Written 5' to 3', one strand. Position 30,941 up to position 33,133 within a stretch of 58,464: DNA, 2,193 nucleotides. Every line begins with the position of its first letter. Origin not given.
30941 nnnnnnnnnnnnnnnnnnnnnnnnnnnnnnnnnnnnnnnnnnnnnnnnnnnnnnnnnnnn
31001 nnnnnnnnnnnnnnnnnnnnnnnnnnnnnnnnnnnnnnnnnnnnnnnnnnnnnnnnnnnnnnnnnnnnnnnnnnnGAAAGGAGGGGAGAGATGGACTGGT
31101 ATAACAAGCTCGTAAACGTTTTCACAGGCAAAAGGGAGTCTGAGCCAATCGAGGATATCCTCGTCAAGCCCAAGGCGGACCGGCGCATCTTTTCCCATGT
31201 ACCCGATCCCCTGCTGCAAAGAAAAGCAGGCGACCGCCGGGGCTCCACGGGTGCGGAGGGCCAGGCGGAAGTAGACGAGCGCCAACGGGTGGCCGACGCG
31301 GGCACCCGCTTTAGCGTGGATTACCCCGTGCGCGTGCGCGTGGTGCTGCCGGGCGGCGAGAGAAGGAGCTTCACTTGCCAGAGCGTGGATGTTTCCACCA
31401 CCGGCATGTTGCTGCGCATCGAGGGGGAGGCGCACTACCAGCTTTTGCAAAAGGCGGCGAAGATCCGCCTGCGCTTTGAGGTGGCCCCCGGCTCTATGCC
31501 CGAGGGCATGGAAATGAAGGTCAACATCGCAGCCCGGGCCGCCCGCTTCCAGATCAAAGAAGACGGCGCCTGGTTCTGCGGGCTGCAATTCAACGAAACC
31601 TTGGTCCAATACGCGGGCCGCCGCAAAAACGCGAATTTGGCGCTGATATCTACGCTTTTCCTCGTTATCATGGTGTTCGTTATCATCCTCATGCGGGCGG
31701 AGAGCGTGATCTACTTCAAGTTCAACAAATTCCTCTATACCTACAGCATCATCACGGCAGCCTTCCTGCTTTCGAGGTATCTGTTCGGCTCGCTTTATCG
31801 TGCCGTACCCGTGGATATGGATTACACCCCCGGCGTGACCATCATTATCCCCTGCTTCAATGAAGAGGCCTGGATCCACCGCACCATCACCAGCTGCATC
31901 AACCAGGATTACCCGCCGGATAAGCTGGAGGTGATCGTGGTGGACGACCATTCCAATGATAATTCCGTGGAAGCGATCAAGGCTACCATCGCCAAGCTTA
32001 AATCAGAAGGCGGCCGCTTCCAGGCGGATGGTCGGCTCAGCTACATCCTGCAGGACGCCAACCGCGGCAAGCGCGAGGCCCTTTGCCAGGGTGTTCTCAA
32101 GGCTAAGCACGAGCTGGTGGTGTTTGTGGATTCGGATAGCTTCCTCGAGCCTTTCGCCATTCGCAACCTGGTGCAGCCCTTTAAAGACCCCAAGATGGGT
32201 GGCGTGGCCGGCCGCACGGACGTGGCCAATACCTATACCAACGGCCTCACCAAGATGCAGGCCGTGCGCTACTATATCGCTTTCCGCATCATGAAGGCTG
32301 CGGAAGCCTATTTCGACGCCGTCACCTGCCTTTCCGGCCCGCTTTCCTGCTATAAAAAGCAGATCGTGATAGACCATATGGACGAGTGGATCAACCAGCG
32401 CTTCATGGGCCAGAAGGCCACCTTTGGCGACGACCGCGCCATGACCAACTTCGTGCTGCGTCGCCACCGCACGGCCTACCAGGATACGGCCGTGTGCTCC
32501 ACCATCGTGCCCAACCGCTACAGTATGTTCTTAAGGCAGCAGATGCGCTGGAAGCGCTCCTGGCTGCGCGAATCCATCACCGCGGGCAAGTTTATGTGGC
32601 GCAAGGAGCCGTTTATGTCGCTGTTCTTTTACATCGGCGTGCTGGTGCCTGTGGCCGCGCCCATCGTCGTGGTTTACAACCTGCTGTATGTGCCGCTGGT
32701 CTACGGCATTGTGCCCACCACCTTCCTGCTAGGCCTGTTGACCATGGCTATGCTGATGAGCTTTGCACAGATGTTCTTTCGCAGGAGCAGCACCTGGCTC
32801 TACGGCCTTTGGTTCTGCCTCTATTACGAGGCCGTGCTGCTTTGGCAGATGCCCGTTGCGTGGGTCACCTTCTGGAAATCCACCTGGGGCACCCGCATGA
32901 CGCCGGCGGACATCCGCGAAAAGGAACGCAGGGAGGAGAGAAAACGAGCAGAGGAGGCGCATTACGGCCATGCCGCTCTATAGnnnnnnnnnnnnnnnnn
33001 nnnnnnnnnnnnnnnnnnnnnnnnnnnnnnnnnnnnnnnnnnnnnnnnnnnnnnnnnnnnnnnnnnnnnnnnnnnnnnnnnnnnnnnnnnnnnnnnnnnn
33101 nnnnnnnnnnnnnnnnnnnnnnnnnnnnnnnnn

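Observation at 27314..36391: Candidate c-di-GMP-gated exopolysaccharide operon that does not fit the known synthase gene sets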

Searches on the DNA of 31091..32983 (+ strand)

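Call 62: search_rna_families(sources=[L071, L007, L066, L067, L020, L040], threshold=gathering)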
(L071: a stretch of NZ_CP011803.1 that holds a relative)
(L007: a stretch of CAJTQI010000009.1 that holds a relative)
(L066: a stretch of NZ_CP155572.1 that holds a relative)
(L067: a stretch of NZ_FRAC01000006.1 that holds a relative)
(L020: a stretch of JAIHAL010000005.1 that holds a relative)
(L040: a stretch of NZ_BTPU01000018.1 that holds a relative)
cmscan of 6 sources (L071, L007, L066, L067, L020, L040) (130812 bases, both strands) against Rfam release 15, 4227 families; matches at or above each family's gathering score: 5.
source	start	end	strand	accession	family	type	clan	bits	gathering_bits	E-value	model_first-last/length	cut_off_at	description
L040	14880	15116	+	RF00230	T-box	Cis-reg; leader;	-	133.2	93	4.5e-29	1-219/219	no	T-box leader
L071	7186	7269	+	RF01786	c-di-GMP-II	Cis-reg; riboswitch;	CL00127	75.4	53.5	6.6e-15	1-84/84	no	Cyclic di-GMP-II riboswitch aptamer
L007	1392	1464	+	RF00005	tRNA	Gene; tRNA;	CL00001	66.1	29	7.8e-12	1-71/71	no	tRNA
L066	2330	2412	+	RF01051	c-di-GMP-I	Cis-reg; riboswitch;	CL00126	63.8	35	7.4e-10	1-87/87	no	c-di-GMP-I riboswitch aptamer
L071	15249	15356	+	RF00059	TPP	Cis-reg; riboswitch;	-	59.2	54.3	9.1e-09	1-105/105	no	TPP riboswitch aptamer (THI element)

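Call 66: search_rna_families(sources=[L014, L029, L043, L010, L015, L059], threshold=gathering)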
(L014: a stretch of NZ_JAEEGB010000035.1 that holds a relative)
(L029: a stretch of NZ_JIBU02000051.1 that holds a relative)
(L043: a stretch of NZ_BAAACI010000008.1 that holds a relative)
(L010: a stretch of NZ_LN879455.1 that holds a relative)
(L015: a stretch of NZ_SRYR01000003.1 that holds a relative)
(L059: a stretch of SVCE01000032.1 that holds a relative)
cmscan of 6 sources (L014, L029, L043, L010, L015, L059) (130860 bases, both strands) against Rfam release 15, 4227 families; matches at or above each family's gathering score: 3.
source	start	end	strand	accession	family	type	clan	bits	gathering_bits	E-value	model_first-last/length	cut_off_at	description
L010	20986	21122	-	RF02003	group-II-D1D4-4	Intron;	CL00102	96.8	49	5.7e-20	1-138/138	no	Group II catalytic intron D1-D4-4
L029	15260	15367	+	RF00059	TPP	Cis-reg; riboswitch;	-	58.9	54.3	1.1e-08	1-105/105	no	TPP riboswitch aptamer (THI element)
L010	19365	19439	-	RF00029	Intron_gpII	Intron;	-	58.6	40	1.2e-08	1-77/77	no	Group II catalytic intron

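Call 69: build_rna_model(alignment_id=A5)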
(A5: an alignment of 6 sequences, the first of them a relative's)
Model R1 built from alignment A5 (6 sequences, 102 columns); structure: RNAalifold consensus.
model positions 96; base pairs 20; branch points 1; effective number of sequences 1.57; information 0.596 bits per position. Calibrated on 0.2 Mb of random sequence (short: E-values are rough).
structure used (alignment columns):
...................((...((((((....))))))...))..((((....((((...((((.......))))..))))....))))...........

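Call 70: search_with_rna_model(model_id=R1, sources=[window, L001, L002, L003, L004, L005, L006, L007, L008, L009, L010, L011, L012, L013, L014, L015, L016, L017, L018, L019, L020, L021, L022, L023, L024, L025, L026, L027, L028, L029, L030, L031, L032, L033, L034, L035, L036, L037, L038, L039, L040, L041, L042, L043, L044, L045, L046, L047, L048, L049, L050, L051, L052, L053, L054, L055, L056, L057, L058, L059, L060, L061, L062, L063, L064, L065, L066, L067, L068, L069, L070, L071, L072, L073, L074, L075, L076, L077, L078, L079, L082], max_evalue=1)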
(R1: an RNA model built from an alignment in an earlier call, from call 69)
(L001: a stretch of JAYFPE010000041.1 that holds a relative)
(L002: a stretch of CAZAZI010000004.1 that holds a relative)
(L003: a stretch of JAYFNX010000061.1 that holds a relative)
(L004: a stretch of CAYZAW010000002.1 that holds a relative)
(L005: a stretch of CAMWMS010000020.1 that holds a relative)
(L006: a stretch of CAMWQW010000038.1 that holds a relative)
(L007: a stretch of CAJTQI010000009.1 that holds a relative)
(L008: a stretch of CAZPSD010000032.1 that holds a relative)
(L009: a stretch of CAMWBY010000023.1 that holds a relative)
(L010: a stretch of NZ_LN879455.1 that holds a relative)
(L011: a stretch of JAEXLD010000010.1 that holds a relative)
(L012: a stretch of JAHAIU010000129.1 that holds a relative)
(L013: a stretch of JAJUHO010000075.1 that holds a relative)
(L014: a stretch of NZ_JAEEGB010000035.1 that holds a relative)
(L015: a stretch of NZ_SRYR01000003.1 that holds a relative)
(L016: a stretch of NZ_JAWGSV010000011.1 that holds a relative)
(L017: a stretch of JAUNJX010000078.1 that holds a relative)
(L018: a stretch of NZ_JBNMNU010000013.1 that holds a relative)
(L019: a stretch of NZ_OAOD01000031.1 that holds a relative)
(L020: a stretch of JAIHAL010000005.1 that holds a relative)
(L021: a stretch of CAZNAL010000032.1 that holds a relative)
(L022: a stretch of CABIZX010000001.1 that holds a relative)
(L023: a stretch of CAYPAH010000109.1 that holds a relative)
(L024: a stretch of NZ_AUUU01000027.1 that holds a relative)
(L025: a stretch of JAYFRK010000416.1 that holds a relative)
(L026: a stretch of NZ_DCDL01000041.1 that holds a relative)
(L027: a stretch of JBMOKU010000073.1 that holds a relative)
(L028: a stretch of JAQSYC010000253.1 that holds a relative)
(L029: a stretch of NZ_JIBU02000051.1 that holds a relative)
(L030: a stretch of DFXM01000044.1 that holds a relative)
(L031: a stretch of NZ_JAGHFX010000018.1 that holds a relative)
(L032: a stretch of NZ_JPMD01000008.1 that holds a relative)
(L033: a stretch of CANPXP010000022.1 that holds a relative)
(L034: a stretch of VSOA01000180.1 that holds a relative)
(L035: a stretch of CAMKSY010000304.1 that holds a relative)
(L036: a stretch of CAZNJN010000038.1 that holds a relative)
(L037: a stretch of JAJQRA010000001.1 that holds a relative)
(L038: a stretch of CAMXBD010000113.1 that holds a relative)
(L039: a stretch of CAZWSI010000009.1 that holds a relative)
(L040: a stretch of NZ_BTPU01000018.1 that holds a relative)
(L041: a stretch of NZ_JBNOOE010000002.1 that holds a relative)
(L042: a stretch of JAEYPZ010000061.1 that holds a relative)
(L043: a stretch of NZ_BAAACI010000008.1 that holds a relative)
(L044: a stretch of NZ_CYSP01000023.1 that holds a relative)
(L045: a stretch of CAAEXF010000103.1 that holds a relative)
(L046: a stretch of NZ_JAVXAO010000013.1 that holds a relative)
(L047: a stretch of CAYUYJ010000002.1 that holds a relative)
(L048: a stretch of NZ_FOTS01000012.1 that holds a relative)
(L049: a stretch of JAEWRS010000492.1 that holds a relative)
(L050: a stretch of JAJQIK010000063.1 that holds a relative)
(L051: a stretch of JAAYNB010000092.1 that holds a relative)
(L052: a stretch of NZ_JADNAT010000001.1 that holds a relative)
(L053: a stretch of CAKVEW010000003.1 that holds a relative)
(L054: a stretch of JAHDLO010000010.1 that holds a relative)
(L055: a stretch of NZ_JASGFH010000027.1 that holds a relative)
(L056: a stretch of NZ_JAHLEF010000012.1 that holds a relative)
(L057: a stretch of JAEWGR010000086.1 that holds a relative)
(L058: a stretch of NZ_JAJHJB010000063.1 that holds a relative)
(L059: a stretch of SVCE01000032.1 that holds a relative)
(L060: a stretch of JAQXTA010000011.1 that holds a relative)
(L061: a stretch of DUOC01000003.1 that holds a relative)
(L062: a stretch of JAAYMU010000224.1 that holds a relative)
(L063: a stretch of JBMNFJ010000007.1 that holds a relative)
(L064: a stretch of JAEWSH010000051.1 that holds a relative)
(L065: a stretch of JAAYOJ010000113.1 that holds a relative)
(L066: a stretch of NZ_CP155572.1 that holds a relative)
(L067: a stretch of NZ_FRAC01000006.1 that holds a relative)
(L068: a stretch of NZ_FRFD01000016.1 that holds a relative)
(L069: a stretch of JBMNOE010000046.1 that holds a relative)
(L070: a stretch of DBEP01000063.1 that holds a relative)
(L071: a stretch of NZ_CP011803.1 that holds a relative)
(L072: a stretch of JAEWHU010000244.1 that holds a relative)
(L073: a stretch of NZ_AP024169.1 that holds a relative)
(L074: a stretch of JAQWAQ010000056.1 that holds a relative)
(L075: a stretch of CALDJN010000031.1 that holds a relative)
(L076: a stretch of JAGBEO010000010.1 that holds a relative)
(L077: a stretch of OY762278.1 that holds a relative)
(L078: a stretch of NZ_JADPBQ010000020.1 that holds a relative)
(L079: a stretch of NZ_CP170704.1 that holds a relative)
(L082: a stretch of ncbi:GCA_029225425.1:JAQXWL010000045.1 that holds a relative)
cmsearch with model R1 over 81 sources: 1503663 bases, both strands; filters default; matches with E-value up to 1: 6.
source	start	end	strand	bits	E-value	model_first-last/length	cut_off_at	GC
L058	1042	1137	+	109.3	1e-24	1-96/96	no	0.35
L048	4100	4194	+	101.5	1.1e-22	1-96/96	no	0.38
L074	4058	4155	+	101.3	1.3e-22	1-96/96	no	0.4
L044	4206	4302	+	99.1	4.7e-22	1-96/96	no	0.4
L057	4516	4612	+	92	3.3e-20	1-96/96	no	0.36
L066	2324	2416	+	90.7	7e-20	1-96/96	no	0.44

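Call 71: search_rna_families(sources=[L073, L055, L063, L054, L047, L050], threshold=gathering)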
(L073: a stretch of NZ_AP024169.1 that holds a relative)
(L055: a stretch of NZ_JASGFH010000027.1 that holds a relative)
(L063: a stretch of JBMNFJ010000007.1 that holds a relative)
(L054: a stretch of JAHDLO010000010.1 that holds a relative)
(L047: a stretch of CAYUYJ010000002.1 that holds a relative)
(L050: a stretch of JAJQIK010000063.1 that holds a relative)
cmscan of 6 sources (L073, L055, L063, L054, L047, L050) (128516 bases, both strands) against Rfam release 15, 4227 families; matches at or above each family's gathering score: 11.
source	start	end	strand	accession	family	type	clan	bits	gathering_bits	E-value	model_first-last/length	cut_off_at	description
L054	2621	2692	+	RF00005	tRNA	Gene; tRNA;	CL00001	73.3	29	7.9e-14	1-71/71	no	tRNA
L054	2434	2506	+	RF00005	tRNA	Gene; tRNA;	CL00001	70.1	29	6e-13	1-71/71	no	tRNA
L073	20720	20825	-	RF00059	TPP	Cis-reg; riboswitch;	-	67.6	54.3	8.1e-11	1-105/105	no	TPP riboswitch aptamer (THI element)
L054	2700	2773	+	RF00005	tRNA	Gene; tRNA;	CL00001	66.5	29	5.7e-12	1-71/71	no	tRNA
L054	2189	2262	+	RF00005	tRNA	Gene; tRNA;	CL00001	66.1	29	7.3e-12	1-71/71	no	tRNA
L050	7297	7369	+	RF00005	tRNA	Gene; tRNA;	CL00001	66.1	29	7.6e-12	1-71/71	no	tRNA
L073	17479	17562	+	RF00504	Glycine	Cis-reg; riboswitch;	CL00125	65.4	32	5e-11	1-94/94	no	Glycine riboswitch aptamer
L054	2801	2874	+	RF00005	tRNA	Gene; tRNA;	CL00001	63.2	29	4.6e-11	1-71/71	no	tRNA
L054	2274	2346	+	RF00005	tRNA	Gene; tRNA;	CL00001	61.8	29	1.2e-10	1-71/71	no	tRNA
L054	2519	2598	+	RF00005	tRNA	Gene; tRNA;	CL00001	51.6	29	7.3e-08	1-71/71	no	tRNA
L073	17566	17630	+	RF00504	Glycine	Cis-reg; riboswitch;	CL00125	41.3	32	0.00011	9-86/94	no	Glycine riboswitch aptamer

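Call 72: search_rna_families(sources=[L042, L068, L003, L004, L077, L064], threshold=gathering)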
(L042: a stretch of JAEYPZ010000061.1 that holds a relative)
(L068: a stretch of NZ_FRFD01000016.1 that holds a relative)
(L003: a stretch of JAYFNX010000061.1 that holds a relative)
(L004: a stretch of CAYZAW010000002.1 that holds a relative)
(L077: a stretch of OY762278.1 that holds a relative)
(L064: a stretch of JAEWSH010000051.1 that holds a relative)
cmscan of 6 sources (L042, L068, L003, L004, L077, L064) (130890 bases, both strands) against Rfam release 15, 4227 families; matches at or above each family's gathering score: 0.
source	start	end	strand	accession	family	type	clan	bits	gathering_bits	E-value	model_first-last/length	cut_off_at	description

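Call 79: search_rna_families(sources=[L024, L041, L052, L079, L011, L031], threshold=gathering)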
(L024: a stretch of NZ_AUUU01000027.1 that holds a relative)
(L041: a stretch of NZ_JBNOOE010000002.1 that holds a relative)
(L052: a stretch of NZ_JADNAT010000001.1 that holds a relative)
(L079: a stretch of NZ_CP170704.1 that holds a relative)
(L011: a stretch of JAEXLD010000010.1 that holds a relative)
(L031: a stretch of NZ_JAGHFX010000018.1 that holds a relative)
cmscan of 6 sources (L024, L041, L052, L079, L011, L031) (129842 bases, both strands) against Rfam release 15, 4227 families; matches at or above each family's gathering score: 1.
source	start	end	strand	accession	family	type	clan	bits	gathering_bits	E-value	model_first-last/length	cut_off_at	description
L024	15202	15312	+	RF00059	TPP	Cis-reg; riboswitch;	-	78.2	54.3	2e-13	1-105/105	no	TPP riboswitch aptamer (THI element)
